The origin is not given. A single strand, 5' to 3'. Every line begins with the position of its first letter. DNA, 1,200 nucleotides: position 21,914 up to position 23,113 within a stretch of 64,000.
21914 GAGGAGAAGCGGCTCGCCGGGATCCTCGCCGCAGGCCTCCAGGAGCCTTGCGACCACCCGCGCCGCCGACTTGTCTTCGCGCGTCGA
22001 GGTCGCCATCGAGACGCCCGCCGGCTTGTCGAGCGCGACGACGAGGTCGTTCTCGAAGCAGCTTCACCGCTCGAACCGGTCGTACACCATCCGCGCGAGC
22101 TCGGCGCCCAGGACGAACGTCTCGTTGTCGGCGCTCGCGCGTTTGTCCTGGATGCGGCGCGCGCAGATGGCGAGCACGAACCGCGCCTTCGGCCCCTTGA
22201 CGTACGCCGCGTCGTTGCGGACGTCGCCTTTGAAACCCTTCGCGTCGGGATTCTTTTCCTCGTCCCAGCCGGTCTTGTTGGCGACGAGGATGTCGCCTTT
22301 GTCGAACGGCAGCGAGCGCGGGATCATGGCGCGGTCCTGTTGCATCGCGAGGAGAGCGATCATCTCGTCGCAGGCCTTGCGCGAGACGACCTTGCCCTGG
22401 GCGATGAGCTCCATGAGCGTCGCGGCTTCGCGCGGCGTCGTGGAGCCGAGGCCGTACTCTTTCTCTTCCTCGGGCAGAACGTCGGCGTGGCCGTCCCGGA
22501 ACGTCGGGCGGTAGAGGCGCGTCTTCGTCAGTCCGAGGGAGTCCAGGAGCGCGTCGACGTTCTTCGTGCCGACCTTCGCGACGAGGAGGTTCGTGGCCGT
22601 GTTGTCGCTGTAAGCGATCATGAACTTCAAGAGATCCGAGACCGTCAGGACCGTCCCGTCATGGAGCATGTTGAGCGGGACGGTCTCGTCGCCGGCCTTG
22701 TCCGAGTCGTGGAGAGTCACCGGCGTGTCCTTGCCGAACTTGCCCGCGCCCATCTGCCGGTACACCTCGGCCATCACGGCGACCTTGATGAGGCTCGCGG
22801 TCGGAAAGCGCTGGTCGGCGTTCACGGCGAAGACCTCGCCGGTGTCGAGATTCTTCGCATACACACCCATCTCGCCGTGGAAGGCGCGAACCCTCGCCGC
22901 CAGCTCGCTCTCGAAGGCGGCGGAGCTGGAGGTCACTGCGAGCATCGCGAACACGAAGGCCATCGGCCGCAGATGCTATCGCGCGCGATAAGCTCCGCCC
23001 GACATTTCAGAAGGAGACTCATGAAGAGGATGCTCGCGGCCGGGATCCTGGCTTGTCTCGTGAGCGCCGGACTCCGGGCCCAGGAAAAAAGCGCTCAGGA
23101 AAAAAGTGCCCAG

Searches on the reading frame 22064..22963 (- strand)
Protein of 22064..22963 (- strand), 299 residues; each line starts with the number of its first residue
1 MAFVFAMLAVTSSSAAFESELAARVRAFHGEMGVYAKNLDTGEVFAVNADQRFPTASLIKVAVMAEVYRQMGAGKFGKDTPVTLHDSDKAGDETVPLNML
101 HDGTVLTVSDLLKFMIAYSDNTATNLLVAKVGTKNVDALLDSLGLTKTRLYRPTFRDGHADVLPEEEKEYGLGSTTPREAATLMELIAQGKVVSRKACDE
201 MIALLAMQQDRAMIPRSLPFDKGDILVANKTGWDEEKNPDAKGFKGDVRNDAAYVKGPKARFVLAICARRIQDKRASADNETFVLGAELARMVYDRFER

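Call 58: search_protein_families(library=pfam, proteins=[window:22064-22963:-], max_evalue=0.001)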
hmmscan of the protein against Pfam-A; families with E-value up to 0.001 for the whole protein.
window:22064-22963:- (299 aa): 3 families
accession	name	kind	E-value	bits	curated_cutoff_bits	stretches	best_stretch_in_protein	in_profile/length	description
PF13354.11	Beta-lactamase2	-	4.7e-57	193.2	22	1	33-267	1-213/214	Beta-lactamase enzyme family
PF00768.25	Peptidase_S11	-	3.7e-06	27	27.6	1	40-131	21-115/239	D-alanyl-D-alanine carboxypeptidase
PF00144.29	Beta-lactamase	-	9e-06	25.5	27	1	27-123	7-111/329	Beta-lactamase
